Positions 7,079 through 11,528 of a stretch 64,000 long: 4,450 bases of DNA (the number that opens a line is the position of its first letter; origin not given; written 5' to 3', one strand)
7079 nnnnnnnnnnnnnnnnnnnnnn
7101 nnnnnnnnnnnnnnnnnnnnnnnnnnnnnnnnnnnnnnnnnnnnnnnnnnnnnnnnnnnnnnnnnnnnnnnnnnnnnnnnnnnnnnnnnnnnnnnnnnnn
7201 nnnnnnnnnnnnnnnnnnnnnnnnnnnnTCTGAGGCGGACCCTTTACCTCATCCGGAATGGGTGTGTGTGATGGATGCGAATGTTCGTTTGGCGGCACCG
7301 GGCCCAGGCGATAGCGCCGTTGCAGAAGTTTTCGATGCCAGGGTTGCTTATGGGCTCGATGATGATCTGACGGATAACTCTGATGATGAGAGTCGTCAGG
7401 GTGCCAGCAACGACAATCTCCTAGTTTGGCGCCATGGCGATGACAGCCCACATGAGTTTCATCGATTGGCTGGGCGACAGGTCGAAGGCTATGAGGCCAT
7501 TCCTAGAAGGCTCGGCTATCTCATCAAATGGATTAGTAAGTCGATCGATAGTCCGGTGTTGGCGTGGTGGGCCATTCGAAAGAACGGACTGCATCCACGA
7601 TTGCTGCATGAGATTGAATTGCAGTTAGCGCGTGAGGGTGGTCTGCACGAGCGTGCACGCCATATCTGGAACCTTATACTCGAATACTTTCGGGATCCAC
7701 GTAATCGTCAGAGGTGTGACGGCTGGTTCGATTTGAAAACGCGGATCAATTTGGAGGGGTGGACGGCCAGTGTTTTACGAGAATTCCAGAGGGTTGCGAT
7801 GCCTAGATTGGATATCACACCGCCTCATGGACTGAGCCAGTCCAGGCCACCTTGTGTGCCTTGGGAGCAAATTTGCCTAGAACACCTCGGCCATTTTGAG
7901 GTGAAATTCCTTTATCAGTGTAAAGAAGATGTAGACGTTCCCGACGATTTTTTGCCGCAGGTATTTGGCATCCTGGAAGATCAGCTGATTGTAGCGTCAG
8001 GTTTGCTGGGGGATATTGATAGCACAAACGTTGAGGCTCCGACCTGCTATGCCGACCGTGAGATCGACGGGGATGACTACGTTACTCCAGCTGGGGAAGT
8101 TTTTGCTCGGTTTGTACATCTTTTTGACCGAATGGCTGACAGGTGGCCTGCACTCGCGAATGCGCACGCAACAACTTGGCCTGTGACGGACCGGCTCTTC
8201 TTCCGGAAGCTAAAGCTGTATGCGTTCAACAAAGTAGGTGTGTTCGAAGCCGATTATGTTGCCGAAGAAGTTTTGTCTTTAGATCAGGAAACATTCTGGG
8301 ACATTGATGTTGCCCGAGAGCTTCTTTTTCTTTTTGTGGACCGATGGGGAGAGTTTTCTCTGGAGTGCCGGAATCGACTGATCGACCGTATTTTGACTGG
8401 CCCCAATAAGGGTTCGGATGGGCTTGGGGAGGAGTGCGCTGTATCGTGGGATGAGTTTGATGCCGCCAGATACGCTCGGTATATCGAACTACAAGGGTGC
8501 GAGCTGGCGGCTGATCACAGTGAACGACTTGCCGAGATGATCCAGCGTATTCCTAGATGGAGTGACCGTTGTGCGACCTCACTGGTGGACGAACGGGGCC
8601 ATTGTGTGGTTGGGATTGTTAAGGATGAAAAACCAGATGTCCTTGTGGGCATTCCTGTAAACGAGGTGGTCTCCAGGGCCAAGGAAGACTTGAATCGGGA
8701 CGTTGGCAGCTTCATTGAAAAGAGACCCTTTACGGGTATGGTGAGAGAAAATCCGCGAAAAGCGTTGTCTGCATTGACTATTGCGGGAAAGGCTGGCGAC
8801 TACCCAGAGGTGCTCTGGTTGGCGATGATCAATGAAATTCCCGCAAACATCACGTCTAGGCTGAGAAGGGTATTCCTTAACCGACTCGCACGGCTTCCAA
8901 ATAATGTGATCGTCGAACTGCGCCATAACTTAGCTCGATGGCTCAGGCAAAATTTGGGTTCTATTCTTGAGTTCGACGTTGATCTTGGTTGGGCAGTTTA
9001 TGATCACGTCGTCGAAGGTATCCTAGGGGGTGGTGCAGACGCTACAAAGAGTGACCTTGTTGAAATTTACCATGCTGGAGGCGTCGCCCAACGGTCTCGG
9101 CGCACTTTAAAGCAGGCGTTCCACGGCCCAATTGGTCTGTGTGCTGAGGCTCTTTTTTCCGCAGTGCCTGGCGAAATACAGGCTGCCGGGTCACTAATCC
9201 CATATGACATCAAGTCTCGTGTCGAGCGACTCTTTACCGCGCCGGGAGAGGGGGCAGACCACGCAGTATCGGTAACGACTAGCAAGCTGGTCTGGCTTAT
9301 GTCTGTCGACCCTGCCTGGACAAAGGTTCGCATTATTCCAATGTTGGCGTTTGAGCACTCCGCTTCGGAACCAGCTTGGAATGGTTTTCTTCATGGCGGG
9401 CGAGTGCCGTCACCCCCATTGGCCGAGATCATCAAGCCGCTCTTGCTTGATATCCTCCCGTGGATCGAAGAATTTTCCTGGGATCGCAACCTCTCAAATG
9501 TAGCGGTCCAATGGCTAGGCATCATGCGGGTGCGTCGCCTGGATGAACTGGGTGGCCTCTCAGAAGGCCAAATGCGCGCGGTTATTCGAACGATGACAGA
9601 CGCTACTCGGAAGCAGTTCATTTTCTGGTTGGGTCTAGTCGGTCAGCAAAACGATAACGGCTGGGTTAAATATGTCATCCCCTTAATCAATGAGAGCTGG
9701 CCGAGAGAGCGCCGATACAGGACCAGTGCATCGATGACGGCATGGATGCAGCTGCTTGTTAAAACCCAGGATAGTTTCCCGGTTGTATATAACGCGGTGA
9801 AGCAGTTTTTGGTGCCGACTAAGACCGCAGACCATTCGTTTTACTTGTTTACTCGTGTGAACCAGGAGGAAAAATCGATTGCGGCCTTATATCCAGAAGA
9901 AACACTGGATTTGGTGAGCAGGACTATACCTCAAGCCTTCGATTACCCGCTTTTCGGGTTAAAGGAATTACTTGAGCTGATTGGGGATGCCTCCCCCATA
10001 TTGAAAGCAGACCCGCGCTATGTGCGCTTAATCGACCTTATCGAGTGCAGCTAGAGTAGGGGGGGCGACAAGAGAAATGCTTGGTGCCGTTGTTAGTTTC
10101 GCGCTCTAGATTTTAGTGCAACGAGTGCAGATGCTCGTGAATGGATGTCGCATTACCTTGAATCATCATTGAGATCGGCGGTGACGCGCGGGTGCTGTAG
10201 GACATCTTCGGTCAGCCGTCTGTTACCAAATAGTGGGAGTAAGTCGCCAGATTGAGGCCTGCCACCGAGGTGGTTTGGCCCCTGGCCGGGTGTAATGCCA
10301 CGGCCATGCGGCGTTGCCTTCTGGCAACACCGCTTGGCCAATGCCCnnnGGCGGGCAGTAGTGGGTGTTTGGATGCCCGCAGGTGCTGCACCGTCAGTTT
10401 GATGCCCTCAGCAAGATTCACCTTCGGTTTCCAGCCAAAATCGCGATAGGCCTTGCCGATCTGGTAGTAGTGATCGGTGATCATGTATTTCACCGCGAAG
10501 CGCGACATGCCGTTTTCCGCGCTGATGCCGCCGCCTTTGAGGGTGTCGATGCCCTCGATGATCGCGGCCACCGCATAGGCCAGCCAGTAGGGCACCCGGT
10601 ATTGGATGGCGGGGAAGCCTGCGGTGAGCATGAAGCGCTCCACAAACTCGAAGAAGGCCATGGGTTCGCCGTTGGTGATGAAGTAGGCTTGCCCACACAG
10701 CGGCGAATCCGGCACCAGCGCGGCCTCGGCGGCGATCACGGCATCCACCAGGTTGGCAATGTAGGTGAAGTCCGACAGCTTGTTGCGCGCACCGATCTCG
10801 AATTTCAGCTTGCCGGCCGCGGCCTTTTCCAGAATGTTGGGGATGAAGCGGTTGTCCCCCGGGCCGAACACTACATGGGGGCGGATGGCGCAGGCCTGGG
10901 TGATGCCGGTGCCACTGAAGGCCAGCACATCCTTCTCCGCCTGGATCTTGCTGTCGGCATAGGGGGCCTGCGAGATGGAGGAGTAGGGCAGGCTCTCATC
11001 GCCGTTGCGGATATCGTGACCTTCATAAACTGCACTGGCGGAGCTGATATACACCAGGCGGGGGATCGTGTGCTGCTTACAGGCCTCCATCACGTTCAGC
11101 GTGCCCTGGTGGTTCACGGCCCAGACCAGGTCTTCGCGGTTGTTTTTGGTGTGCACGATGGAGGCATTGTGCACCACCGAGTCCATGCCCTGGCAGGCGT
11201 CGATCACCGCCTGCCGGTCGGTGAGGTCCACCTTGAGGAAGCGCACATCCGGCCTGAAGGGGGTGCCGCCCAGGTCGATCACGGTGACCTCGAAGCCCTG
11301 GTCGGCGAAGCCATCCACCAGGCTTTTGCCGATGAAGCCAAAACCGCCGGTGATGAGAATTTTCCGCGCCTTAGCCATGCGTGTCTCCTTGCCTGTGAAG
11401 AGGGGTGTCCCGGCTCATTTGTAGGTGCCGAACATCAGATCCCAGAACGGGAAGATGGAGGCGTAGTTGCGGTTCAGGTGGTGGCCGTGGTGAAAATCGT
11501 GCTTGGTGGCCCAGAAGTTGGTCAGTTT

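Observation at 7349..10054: ~900-aa C-terminal body of the SIR2 protein has no recognisable catalytic or NTPase motif: putative novel sensor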

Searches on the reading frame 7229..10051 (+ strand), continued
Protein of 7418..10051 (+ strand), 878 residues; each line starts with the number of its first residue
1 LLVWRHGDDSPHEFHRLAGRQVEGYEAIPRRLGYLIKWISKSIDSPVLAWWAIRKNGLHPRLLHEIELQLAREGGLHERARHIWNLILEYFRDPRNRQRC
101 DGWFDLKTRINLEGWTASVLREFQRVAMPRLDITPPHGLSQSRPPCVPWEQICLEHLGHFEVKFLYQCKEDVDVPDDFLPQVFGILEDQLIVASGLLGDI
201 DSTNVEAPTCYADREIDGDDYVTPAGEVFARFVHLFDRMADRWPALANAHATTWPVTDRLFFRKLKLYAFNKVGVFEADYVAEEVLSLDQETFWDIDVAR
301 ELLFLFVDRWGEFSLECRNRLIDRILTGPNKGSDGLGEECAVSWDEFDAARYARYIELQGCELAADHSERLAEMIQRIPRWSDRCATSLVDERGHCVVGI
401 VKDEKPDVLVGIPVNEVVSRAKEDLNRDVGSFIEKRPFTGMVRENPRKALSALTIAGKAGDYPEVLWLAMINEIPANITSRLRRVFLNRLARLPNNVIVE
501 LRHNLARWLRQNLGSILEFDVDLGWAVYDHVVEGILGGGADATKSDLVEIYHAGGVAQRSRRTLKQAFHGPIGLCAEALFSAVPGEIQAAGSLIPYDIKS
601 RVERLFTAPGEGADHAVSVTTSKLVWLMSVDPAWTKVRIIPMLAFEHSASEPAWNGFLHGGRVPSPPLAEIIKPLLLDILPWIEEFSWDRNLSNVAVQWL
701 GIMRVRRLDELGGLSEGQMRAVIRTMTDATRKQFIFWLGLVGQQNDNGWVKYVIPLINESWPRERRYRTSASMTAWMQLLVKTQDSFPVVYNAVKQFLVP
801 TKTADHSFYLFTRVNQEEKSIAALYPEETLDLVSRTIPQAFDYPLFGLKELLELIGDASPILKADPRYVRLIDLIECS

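Call 65: predict_structure(alignment_id=A3)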
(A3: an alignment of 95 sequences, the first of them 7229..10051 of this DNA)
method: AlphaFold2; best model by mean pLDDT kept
length: 941 residues; sequences in the alignment: 95
mean_pLDDT: 89.6   pTM: 0.76
mean pLDDT of the five models: 89.6, 89.5, 89.3, 88.8, 87.3
residues with pLDDT >= 90: 669; 70-90: 185; 50-70: 71; < 50: 16
segments of 3 or more residues with pLDDT < 50: 50-59
pLDDT, mean of each block of 10 residues (from residue 1): 84 93 73 82 77 43 85 70 71 90 96 94 92 94 96 90 80 93 95 93 91 93 87 80 97 95 83 84 76 94 98 96 95 97 97 92 96 97 97 64 66 96 97 95 89 74 85 96 89 83 98 98 97 96 98 98 98 96 97 98 95 57 89 98 82 82 98 98 97 95 98 98 93 95 89 88 91 87 95 92 95 97 93 88 94 97 72 78 93 95 76 94 98 90 66
secondary structure, 60 per line:
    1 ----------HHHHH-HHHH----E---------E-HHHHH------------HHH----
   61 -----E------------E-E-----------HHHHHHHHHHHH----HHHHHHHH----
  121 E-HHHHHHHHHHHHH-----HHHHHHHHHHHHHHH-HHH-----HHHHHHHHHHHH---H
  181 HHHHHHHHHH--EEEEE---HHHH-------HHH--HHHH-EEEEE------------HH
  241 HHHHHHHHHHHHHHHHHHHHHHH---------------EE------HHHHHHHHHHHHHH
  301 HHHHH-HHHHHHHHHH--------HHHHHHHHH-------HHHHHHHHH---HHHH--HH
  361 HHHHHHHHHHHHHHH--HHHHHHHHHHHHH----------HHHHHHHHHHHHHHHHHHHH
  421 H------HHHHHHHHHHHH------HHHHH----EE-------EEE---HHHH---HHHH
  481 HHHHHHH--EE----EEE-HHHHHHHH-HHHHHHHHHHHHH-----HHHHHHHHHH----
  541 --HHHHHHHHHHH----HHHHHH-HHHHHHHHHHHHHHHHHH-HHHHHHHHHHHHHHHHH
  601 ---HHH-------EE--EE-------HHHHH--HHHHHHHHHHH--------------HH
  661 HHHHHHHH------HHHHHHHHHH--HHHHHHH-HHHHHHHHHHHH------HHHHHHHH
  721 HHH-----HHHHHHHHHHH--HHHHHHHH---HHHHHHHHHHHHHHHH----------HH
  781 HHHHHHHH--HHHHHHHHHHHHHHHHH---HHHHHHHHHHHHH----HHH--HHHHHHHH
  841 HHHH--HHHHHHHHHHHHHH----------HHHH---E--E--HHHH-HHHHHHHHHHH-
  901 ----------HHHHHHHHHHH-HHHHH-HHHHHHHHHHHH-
elements in order (helices of 4 or more, strands of 3 or more residues): H11-15 H17-20 H37-41 H93-104 H109-116 H123-135 H141-155 H165-176 H180-190 E193-197 H201-204 H217-220 E222-226 H239-263 H287-305 H307-316 H325-333 H341-349 H353-356 H359-375 H378-390 H401-421 H428-439 H446-450 E464-466 H470-473 H477-487 E496-498 H500-507 H509-521 H527-536 H543-553 H558-563 H565-582 H584-600 H627-631 H634-644 H659-668 H675-684 H687-693 H695-706 H713-723 H729-739 H742-749 H753-768 H779-788 H791-807 H811-823 H833-844 H847-860 H871-874 H884-887 H889-899 H911-921 H923-927 H929-940

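Call 68: fold_search(model_id=the predicted structure, library=pdb)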
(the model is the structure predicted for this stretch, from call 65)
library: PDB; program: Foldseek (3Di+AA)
matches with E <= 10: 1022; with E <= 0.001: 12
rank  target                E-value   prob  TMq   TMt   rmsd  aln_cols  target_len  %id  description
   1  1u6g_C                9.3e-05  1.00  0.19  0.16  20.8      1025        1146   10  Crystal Structure of The Cand1-Cul1-Roc1 Complex (released 2004-12-14)
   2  4a0c_A                2.3e-04  1.00  0.20  0.17  21.2      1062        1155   12  Structure of the CAND1-CUL4B-RBX1 complex (released 2011-11-30)
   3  8h3q_A                3.2e-04  0.99  0.17  0.15  21.4      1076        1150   12  Cryo-EM Structure of the CAND1-Cul3-Rbx1 complex (released 2023-10-11)
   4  7z8v_D                3.6e-04  1.00  0.18  0.16  22.0      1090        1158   10  CAND1-SCF-SKP2 (SKP1deldel) CAND1 engaged SCF rocked (released 2023-04-19)
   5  7z8r_D                4.2e-04  1.00  0.19  0.16  23.1      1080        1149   11  CAND1-CUL1-RBX1 (released 2023-04-19)
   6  7zbw_D                5.3e-04  1.00  0.22  0.23  28.9       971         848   12  CAND1-SCF-SKP2 CAND1 rolling-2 SCF engaged (released 2023-04-19)
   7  7abh_u                5.9e-04  1.00  0.22  0.22  18.4       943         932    9  Human pre-Bact-2 spliceosome (SF3b/U2 snRNP portion) (released 2020-12-09)
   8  6qj3_A                7.4e-04  0.87  0.13  0.13  33.3      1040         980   11  Crystal structure of the C. thermophilum condensin Ycs4-Brn1 subcomplex (released 2019-07-03)
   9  8cmk_A                7.7e-04  1.00  0.24  0.25  18.7      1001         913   11  Transportin-3 TNPO3 in complex with RSY region of CIRBP (released 2024-03-06)
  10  6n1z_A                9.4e-04  1.00  0.22  0.22  20.7      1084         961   10  Importin-9 bound to H2A-H2B (released 2019-03-20)
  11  7z8t_D                9.4e-04  0.99  0.19  0.16  26.4       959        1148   10  CAND1-SCF-SKP2 CAND1 engaged SCF rocked (released 2023-04-19)
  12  4a0c_B                9.7e-04  1.00  0.18  0.16  25.1       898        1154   11  Structure of the CAND1-CUL4B-RBX1 complex (released 2011-11-30)
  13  4c0o_A                1.0e-03  1.00  0.25  0.25  19.8      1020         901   11  Transportin 3 in complex with phosphorylated ASF/SF2 (released 2014-01-22)
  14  9f44_A                1.0e-03  1.00  0.23  0.13  27.2      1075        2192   12  cryo-EM structure of LST2 TOS peptide bound to human mTOR complex 1 (released 2024-08-14)
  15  4c0q_A                1.1e-03  1.00  0.27  0.29  17.6      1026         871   12  Transportin 3 in complex with Ran(Q69L)GTP (released 2014-01-22)
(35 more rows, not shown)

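Call 72: fold_search(model_id=the predicted structure, library=viral)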
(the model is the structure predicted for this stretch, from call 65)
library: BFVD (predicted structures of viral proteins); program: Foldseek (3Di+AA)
matches with E <= 10: 309; with E <= 0.001: 0
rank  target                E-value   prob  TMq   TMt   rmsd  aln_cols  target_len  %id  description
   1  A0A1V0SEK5            6.1e-03  0.72  0.11  0.16  24.9       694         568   10  Uncharacterized protein [Hokovirus HKV1]
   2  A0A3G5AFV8            1.3e-02  0.44  0.10  0.12  24.8       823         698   10  J domain-containing protein [Hyperionvirus sp.]
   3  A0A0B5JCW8            2.1e-02  0.25  0.11  0.11  41.1      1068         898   12  F-box domain protein [Pandoravirus inopinatum]
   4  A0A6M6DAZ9            2.9e-02  0.77  0.19  0.22  21.2       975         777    8  (no name in the UniProt tables at hand)
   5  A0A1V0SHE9            4.3e-02  0.25  0.10  0.11  25.7       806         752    8  Uncharacterized protein [Hokovirus HKV1]
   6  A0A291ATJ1            4.5e-02  0.54  0.14  0.15  22.1       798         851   11  Ankyrin repeat domain containing protein [Pandoravirus salinus]
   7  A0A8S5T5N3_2          5.0e-02  0.33  0.12  0.11  29.2       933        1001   10  Tail tape measure (Fragment) [Siphoviridae sp. ctGpg14]
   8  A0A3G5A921            6.3e-02  0.47  0.12  0.17  23.9       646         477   10  Sel1 repeat family protein [Hyperionvirus sp.]
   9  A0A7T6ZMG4            6.3e-02  0.15  0.07  0.07  43.3       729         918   10  Internal virion protein B [Providencia phage PSTRCR_114]
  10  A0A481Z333            7.4e-02  0.57  0.11  0.19  23.9       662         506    9  TupA-like ATPgrasp [Pithovirus LCPAC102]
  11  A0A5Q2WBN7            7.7e-02  0.21  0.13  0.13  36.3      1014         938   11  (no name in the UniProt tables at hand)
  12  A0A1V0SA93            9.3e-02  0.28  0.12  0.15  31.9       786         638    9  RING-type domain-containing protein [Catovirus CTV1]
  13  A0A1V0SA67            1.2e-01  0.18  0.08  0.12  27.2       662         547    9  Uncharacterized protein [Catovirus CTV1]
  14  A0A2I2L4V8            1.3e-01  0.38  0.12  0.17  26.6       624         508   12  Tetratricopeptide repeat protein [Orpheovirus IHUMI-LCC2]
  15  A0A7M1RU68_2          1.3e-01  0.10  0.09  0.07  33.2       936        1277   12  NTF2 domain-containing protein [uncultured phage cr272_1]
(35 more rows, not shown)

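Call 77: search_solved_structures(query=A3, max_evalue=10)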
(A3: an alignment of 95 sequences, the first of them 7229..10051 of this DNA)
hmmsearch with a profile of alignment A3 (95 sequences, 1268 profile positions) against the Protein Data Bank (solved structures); distinct sequences matched with E-value up to 10: 63 (the best 60 are shown).
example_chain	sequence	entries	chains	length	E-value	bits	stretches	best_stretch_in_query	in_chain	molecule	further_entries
8zsf_D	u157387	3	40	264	7.1e-10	40.4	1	13-56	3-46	Sir2 family NAD-dependent protein deacetylase | KomC, SIR2 domain protein, NADase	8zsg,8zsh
9xvc_H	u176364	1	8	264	6e-09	37.4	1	13-56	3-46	KomC(H146N), a SIR2-domain NADase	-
8zsi_E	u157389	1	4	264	6.3e-09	37.3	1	13-56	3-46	Sir2 family NAD-dependent protein deacetylase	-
8wkt_A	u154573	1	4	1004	9.5e-08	33.4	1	16-232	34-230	SIR2-like domain-containing protein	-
8k98_C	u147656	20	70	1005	9.5e-08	33.4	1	16-232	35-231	a protein | SIR2-like domain-containing protein | SIR2 family protein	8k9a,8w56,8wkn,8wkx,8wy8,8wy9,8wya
8wks_A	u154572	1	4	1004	7e-06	27.2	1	16-232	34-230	SIR2-like domain-containing protein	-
8wyb_A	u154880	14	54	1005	7e-06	27.2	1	16-232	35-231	SIR2-like domain-containing protein | DSR2 H171A | DSR2(H171A)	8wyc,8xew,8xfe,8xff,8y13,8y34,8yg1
8wfn_A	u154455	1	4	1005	0.00013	23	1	16-231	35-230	SIR2-like domain-containing protein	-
8wc0_A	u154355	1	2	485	0.00028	21.9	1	110-251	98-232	NAD(+) hydrolase ThsA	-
7uxt_B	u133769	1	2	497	0.0018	19.3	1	112-190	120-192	USG protein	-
8w9l_A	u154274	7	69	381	0.0035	18.3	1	37-148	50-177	SIR2-like domain-containing protein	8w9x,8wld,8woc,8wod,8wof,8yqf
6lhx_A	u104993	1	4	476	0.014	16.3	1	88-252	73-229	ThsA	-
5h4d_A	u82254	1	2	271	0.058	14.2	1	13-41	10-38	NAD-dependent protein deacetylase sirtuin-3, mitochondrial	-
4fvt_A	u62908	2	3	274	0.059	14.2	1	13-41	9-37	NAD-dependent protein deacetylase sirtuin-3, mitochondrial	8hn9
5ytk_A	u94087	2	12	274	0.059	14.2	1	13-41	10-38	NAD-dependent protein deacetylase sirtuin-3, mitochondrial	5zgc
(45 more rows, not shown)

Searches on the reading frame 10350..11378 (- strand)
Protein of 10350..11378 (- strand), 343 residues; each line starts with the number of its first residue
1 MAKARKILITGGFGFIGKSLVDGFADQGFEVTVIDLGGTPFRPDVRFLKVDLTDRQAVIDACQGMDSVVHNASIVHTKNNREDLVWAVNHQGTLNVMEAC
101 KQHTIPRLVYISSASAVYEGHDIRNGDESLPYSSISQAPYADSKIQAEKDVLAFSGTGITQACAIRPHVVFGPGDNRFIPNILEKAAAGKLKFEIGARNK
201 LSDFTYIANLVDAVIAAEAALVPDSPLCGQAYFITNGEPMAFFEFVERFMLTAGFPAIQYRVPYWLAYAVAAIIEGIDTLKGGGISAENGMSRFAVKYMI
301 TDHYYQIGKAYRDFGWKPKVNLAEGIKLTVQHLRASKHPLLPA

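Call 19: search_protein_families(library=pfam, proteins=[window:10350-11378:-], max_evalue=0.001)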
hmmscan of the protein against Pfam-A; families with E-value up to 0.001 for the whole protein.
window:10350-11378:- (343 aa): 9 families
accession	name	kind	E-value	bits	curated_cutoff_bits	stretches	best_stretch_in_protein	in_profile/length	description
PF01073.25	3Beta_HSD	-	2.1e-55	188.2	22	1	8-255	1-270/280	3-beta hydroxysteroid dehydrogenase/isomerase family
PF01370.27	Epimerase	-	1.7e-38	132.8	20.9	1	7-217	1-224/240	NAD dependent epimerase/dehydratase family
PF16363.11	GDP_Man_Dehyd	-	2.4e-20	73.7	27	1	8-327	1-330/332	GDP-mannose 4,6 dehydratase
PF04321.23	RmlD_sub_bind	-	8.4e-15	55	27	1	6-250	2-228/287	RmlD substrate binding domain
PF13460.12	NAD_binding_10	-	6.2e-11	42.9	27.2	1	11-150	1-130/184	NAD(P)H-binding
PF07993.18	NAD_binding_4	-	7.1e-10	38.9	20.1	1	60-172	84-209/258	Male sterility protein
PF02719.21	Polysacc_synt_2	-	1.2e-05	25.1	20.2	1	50-118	61-133/293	Polysaccharide biosynthesis protein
PF00106.31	adh_short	-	2.8e-05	24.1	26.6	1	6-116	2-139/195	short chain dehydrogenase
PF08659.16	KR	-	9e-05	22.9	22.6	0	56-118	66-141/180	KR domain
